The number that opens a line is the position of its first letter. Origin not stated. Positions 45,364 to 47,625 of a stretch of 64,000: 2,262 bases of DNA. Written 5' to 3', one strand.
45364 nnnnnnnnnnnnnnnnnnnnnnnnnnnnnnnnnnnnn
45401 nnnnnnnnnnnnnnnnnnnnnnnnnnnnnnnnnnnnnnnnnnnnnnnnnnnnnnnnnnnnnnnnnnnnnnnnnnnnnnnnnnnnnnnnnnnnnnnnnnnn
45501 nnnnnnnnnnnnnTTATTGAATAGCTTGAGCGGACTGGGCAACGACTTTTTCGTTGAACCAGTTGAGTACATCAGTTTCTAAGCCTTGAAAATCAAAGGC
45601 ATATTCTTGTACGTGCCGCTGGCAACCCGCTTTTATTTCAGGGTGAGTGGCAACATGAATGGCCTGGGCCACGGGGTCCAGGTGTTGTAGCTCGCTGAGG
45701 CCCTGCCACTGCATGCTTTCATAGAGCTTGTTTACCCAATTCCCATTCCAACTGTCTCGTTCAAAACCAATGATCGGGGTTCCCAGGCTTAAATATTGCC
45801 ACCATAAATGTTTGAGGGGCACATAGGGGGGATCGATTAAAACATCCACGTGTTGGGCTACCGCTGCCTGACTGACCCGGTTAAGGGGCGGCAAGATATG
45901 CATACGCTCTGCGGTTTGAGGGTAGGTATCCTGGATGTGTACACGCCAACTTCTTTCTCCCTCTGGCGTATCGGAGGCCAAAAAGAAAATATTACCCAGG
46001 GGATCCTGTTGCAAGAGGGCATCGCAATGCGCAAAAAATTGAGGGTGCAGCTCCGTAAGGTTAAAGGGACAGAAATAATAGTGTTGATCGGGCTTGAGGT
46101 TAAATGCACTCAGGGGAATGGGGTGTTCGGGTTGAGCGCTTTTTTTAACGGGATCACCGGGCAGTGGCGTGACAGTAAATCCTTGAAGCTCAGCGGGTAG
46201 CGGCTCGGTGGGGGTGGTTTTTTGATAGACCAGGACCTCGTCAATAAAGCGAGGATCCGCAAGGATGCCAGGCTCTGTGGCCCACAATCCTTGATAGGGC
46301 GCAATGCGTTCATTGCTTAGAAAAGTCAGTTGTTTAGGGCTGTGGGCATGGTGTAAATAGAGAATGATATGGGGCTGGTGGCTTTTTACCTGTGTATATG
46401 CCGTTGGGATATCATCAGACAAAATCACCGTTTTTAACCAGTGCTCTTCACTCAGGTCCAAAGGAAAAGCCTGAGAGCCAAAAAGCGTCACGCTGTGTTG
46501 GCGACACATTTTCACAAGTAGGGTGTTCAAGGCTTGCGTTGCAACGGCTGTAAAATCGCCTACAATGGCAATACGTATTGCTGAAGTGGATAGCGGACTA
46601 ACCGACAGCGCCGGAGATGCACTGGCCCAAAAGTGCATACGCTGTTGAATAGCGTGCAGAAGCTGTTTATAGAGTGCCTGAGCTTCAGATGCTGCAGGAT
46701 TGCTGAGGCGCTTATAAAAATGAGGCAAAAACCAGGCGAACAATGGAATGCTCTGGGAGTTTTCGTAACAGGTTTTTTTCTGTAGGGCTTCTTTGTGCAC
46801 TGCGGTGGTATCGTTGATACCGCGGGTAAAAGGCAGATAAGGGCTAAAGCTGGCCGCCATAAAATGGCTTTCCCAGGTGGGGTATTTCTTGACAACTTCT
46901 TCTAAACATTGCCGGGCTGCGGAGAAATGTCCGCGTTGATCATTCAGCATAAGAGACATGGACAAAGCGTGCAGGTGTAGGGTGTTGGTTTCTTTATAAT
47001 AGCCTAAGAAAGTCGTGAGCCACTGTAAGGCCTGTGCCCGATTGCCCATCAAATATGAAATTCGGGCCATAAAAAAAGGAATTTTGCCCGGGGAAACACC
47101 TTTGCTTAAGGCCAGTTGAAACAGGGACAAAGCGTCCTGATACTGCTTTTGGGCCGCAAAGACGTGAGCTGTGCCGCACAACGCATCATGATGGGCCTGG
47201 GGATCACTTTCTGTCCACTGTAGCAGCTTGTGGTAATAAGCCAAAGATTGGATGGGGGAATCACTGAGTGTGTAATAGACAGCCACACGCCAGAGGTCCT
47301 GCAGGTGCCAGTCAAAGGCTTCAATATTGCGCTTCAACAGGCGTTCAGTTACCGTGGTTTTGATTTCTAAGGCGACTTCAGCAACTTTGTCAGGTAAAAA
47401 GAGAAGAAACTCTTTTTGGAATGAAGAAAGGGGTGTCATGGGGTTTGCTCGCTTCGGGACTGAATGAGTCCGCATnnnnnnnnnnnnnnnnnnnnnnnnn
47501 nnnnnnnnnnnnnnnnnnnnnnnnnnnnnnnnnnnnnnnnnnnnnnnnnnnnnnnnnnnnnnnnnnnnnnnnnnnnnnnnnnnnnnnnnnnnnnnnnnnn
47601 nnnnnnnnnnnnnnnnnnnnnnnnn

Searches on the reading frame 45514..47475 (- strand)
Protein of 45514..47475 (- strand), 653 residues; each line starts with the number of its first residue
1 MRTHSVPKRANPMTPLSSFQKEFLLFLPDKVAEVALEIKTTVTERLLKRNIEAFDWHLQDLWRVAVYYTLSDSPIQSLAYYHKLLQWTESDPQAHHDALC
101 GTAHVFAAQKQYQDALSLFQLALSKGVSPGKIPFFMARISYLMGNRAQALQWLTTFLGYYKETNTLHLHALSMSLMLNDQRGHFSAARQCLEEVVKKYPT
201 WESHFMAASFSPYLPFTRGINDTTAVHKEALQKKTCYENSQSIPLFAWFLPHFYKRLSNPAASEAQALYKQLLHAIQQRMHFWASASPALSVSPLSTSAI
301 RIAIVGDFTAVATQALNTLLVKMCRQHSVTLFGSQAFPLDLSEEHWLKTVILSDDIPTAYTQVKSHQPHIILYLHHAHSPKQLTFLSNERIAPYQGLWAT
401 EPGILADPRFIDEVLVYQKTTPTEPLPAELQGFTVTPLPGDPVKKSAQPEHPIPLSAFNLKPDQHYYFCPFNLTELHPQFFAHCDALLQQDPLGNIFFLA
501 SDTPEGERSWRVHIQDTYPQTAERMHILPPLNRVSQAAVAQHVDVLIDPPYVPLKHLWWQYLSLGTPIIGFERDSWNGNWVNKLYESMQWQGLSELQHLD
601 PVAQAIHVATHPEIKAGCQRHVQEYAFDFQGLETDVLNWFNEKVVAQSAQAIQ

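Call 76: search_protein_families(library=pfam, proteins=[window:45514-47475:-], max_evalue=0.00001)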
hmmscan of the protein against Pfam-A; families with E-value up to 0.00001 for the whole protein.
window:45514-47475:- (653 aa): 0 families

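Call 94: search_protein_families(library=ncbifam, proteins=[window:45514-47475:-], max_evalue=0.001)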
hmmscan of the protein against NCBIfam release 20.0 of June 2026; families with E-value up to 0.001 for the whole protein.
window:45514-47475:- (653 aa): 1 family
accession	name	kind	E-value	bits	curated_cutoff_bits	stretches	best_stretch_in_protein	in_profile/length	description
TIGR02917.1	PEP_TPR_lipo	equivalog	0.00031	18.7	312.2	1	90-200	153-259/899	XrtA/PEP-CTERM system TPR-repeat protein PrsT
